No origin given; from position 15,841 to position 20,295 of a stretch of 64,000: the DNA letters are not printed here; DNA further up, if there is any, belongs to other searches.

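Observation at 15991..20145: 1384-aa low-complexity Thr/Ala/Ser/Gly-rich secreted giant with its own strong RBS and terminator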

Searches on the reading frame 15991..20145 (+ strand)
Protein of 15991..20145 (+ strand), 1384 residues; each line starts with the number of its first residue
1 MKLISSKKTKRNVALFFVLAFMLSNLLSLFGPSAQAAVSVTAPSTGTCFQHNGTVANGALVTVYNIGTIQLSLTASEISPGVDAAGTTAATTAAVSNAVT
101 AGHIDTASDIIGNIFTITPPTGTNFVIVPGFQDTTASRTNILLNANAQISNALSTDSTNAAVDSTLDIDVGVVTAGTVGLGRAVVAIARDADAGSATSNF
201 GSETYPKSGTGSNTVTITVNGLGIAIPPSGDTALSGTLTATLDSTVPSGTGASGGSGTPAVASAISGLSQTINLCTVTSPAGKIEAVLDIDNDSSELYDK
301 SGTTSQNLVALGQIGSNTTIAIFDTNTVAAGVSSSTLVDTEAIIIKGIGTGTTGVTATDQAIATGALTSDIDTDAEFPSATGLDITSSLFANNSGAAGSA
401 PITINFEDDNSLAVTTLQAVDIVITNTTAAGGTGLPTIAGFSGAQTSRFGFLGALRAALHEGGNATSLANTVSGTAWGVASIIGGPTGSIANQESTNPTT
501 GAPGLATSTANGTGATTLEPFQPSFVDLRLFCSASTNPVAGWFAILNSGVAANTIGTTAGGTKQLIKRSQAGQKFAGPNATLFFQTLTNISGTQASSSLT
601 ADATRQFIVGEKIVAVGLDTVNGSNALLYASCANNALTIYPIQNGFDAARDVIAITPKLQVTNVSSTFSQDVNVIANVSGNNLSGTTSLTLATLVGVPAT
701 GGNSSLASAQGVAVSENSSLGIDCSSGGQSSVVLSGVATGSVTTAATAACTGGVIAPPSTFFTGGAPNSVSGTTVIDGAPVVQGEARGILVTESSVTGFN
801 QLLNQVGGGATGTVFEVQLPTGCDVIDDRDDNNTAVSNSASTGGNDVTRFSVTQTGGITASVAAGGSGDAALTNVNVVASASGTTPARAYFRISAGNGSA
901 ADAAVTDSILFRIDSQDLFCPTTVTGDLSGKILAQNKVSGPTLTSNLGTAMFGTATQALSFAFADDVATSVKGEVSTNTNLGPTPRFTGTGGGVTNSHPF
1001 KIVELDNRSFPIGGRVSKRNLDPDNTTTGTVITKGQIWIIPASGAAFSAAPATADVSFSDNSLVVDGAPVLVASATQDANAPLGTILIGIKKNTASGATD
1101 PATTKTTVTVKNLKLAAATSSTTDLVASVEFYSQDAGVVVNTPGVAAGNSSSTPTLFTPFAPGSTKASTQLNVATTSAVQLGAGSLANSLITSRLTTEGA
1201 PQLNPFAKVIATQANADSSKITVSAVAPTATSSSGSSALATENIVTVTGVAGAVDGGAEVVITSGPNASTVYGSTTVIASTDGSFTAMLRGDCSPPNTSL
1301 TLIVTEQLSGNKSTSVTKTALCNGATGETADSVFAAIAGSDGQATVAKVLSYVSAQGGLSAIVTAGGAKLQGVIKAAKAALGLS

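Call 6: search_protein_families(library=pfam, proteins=[window:15991-20145:+], max_evalue=0.01)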
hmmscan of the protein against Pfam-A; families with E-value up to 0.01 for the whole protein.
window:15991-20145:+ (1384 aa): 0 families

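Call 7: search_solved_structures(query=window:15991-20145:+, max_evalue=1)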
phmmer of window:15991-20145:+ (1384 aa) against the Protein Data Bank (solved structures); distinct sequences matched with E-value up to 1: 0.

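Call 8: find_homologous_proteins(query=window:15991-20145:+, max_evalue=0.001)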
Query window:15991-20145:+ (1384 aa): 43 proteins with E <= 0.001 among 8000 candidates.
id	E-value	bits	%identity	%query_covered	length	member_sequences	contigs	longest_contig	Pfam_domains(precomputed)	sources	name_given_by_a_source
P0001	0.0e+0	2811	100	100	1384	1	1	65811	-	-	-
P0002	0.0e+0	1779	66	100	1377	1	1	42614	-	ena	-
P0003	0.0e+0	1615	62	100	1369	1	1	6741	-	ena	-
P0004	0.0e+0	1613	63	100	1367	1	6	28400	-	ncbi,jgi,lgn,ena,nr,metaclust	ncbi:MAG: hypothetical protein A3I68_00010 [Candidatus Melainabacteria bacterium RIFCSPLOWO2_02_FULL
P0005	0.0e+0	1597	61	100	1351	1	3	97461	-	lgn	-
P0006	0.0e+0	1592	62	100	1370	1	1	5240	-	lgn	-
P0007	0.0e+0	1585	62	100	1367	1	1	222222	-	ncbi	-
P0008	0.0e+0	1582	61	100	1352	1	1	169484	-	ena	-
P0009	0.0e+0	1577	61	100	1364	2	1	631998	-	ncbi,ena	-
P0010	0.0e+0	1573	61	100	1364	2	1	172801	-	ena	-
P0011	0.0e+0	1566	61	100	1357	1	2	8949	-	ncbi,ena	-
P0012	0.0e+0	1554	60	99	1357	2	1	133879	-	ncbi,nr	ncbi:MAG: hypothetical protein HYY52_01570 [Candidatus Melainabacteria bacterium]|nr:hypothetical pr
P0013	0.0e+0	1548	62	100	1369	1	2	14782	-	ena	-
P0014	0.0e+0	1546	60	100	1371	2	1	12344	-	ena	-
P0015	0.0e+0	1518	60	100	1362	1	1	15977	-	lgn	-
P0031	0.0e+0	1370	54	100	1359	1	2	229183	-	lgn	-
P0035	0.0e+0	1303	52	100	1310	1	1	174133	-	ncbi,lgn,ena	-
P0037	0.0e+0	1289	53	100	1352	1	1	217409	-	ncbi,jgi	jgi:hypothetical protein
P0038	0.0e+0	1243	51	100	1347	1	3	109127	-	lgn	-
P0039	0.0e+0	1241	50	99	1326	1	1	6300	-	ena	-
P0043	3.1e-88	315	47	20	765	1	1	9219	-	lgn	-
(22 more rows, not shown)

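Call 12: search_protein_families(library=ncbifam, proteins=[window:15991-20145:+], max_evalue=0.01)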
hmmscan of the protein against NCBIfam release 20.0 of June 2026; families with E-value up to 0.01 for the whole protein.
window:15991-20145:+ (1384 aa): 0 families

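Call 13: find_encoding_contigs(protein=P0009, flank=10000, max_places=2)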
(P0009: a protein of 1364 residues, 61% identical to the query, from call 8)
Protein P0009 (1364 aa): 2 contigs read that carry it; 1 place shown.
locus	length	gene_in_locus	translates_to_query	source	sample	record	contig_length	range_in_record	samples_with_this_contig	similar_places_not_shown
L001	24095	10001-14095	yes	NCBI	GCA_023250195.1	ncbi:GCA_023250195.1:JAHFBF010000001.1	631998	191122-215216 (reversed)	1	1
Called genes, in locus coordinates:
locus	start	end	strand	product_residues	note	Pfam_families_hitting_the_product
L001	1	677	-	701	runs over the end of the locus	-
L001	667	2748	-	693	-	PF14559:TPR_19 (faint)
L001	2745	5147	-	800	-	-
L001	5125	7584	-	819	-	-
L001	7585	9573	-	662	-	-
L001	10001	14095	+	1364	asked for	-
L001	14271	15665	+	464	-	-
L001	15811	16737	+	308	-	-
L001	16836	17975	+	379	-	PF01053:Cys_Met_Meta_PP, PF01041:DegT_DnrJ_EryC1, PF00155:Aminotran_1_2, PF00266:Aminotran_5 (weak), PF01212:Beta_elim_lyase (weak)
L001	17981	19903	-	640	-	PF13727:CoA_binding_3, PF01488:Shikimate_DH (faint), PF03435:Sacchrp_dh_NADP (faint), PF01073:3Beta_HSD, PF01370:Epimerase, PF02719:Polysacc_synt_2, PF04321:RmlD_sub_bind, PF16363:GDP_Man_Dehyd, +2 more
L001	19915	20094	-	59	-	PF00471:Ribosomal_L33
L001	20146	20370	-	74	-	-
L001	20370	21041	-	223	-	PF00300:His_Phos_1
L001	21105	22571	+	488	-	PF01425:Amidase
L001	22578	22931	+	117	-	-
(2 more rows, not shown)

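Call 14: find_encoding_contigs(protein=P0037, flank=10000, max_places=2)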
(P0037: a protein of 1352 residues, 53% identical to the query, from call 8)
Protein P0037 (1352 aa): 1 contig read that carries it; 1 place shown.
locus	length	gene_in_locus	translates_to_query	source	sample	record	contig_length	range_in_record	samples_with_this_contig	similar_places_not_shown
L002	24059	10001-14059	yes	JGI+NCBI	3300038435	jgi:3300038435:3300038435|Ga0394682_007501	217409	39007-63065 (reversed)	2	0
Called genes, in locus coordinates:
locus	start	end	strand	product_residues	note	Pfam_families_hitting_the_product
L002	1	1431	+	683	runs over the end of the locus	-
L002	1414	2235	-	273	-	PF13428:TPR_14 (faint)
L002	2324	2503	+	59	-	-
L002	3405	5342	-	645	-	-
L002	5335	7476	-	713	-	-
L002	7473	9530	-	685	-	-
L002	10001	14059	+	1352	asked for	-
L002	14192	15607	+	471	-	-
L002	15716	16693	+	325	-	-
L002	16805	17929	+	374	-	PF00155:Aminotran_1_2, PF01041:DegT_DnrJ_EryC1, PF01053:Cys_Met_Meta_PP, PF00266:Aminotran_5 (weak), PF01212:Beta_elim_lyase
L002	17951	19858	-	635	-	PF13727:CoA_binding_3, PF01488:Shikimate_DH (faint), PF03435:Sacchrp_dh_NADP (faint), PF01073:3Beta_HSD, PF01370:Epimerase, PF02719:Polysacc_synt_2, PF04321:RmlD_sub_bind, PF16363:GDP_Man_Dehyd, +1 more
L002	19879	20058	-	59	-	PF00471:Ribosomal_L33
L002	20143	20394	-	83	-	-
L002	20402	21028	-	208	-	PF00300:His_Phos_1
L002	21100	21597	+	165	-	-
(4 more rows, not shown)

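Call 15: find_encoding_contigs(protein=P0035, flank=10000, max_places=2)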
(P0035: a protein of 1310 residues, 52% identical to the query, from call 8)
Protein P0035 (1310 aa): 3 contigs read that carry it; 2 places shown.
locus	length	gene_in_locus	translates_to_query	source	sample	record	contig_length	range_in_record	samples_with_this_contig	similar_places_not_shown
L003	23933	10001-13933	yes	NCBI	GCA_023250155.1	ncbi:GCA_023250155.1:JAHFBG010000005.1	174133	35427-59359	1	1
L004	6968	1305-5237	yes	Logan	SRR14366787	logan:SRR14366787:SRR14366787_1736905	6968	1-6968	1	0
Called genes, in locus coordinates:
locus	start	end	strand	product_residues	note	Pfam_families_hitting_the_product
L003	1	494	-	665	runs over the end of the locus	-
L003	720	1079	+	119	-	PF01541:GIY-YIG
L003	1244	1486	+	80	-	PF15731:MqsA_antitoxin (weak)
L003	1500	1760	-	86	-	-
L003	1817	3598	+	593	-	PF02776:TPP_enzyme_N, PF00205:TPP_enzyme_M, PF02775:TPP_enzyme_C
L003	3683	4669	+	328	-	-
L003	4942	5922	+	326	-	-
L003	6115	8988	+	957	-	PF02739:5_3_exonuc_N, PF01367:5_3_exonuc, PF01612:DNA_pol_A_exo1, PF22619:DNA_polI_exo1, PF00476:DNA_pol_A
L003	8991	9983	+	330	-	PF00586:AIRS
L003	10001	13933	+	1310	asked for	-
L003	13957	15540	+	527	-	PF02541:Ppx-GppA, PF21447:Ppx-GppA_III, PF01966:HD (weak)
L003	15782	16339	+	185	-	PF05198:IF3_N, PF00707:IF3_C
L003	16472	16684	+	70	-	PF01632:Ribosomal_L35p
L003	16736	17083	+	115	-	PF00453:Ribosomal_L20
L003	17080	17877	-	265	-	PF03462:PCRF, PF00472:RF-1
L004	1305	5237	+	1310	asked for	-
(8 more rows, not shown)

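Call 56: find_encoding_contigs(protein=P0038, flank=10000, max_places=1)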
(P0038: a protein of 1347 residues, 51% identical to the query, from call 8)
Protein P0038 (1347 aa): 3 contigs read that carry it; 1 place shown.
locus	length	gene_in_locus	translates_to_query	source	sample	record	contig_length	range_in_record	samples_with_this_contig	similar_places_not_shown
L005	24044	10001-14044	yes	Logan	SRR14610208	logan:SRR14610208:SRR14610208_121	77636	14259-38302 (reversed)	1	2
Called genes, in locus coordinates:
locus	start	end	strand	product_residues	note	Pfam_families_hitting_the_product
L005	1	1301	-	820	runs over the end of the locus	PF14559:TPR_19 (faint), PF13181:TPR_8 (faint), PF13428:TPR_14 (faint)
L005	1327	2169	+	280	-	PF20434:BD-FAE, PF00326:Peptidase_S9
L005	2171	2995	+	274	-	PF20434:BD-FAE (weak), PF05990:DUF900 (weak), PF07859:Abhydrolase_3 (weak), PF00326:Peptidase_S9 (weak)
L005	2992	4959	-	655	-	-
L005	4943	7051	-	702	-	-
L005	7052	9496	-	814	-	PF13428:TPR_14 (faint), PF14559:TPR_19 (faint)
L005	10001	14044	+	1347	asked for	-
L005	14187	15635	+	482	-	-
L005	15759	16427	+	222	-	-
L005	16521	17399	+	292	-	-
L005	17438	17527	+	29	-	-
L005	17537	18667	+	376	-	PF00266:Aminotran_5 (weak), PF00155:Aminotran_1_2, PF01041:DegT_DnrJ_EryC1, PF01212:Beta_elim_lyase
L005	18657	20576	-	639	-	PF13727:CoA_binding_3, PF01118:Semialdhyde_dh (faint), PF01073:3Beta_HSD, PF01370:Epimerase, PF02719:Polysacc_synt_2, PF04321:RmlD_sub_bind, PF07993:NAD_binding_4 (weak), PF16363:GDP_Man_Dehyd, +2 more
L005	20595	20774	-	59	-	PF00471:Ribosomal_L33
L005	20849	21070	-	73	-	-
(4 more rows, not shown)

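Call 57: find_encoding_contigs(protein=P0031, flank=10000, max_places=1)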
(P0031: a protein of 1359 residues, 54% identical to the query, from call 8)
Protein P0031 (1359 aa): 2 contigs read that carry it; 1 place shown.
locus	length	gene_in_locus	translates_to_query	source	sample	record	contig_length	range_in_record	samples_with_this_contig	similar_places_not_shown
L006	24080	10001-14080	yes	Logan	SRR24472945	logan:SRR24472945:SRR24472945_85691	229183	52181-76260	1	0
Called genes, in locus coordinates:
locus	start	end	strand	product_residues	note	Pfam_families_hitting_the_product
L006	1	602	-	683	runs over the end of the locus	-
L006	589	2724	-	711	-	-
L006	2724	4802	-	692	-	-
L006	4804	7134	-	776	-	-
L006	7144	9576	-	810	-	-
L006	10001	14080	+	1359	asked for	-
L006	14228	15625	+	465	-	-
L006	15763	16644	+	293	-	-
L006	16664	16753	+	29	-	-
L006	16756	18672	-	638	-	PF13727:CoA_binding_3, PF03435:Sacchrp_dh_NADP (faint), PF01073:3Beta_HSD, PF01370:Epimerase, PF02719:Polysacc_synt_2, PF04321:RmlD_sub_bind, PF07993:NAD_binding_4 (weak), PF16363:GDP_Man_Dehyd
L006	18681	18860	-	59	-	PF00471:Ribosomal_L33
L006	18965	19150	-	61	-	-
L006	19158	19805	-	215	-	PF00300:His_Phos_1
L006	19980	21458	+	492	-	PF01425:Amidase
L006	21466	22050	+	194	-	PF00857:Isochorismatase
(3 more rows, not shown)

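Call 58: find_encoding_contigs(protein=P0043, flank=10000, max_places=1)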
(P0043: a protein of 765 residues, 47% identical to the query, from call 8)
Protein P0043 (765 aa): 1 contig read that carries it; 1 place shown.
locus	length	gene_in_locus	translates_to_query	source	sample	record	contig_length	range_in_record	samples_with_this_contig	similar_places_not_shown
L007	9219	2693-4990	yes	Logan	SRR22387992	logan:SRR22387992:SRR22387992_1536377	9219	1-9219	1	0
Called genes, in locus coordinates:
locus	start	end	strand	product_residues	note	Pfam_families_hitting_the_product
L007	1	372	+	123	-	?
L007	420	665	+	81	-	PF13411:MerR_1, PF00376:MerR (weak)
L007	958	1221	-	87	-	-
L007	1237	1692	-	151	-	-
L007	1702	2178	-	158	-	-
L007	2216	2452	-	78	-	PF13560:HTH_31 (weak)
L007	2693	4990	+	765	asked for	-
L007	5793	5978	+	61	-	-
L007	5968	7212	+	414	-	-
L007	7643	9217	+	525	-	?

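Call 59: search_protein_representatives(alignment_id=A5)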
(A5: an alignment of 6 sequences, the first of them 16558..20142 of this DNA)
Query: 6 sequences, 1163 profile positions. Proteins with E-value up to 0.001 (for the whole library): 25; up to 1e-10: 20; up to 1e-30: 13. The best 25 are listed.
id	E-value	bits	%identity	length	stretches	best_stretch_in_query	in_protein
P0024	0.0e+00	1541.8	-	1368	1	6-1163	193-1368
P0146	0.0e+00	1061.4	-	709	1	449-1163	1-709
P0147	3.7e-185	634.5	-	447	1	717-1163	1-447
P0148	5.4e-121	421.9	-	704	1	498-1163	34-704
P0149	8.5e-118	411.4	-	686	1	492-1163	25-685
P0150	3.1e-99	349.9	-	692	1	498-1163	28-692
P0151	4.1e-85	303.1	-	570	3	495-749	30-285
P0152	2.0e-78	280.9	-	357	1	931-1163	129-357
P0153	2.5e-67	244.2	-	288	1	303-543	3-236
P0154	6.2e-59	216.4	-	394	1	757-1162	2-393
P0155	2.7e-53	197.7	-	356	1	498-811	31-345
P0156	4.9e-45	170.4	-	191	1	1040-1163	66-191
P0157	1.2e-40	155.9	-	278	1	496-728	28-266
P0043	5.8e-30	120.5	-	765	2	1-88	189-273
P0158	2.4e-23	98.5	-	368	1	998-1119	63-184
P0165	1.4e-04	36.3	-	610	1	366-790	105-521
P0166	1.5e-04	36.3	-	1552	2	49-1084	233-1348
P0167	2.6e-04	35.5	-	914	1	25-628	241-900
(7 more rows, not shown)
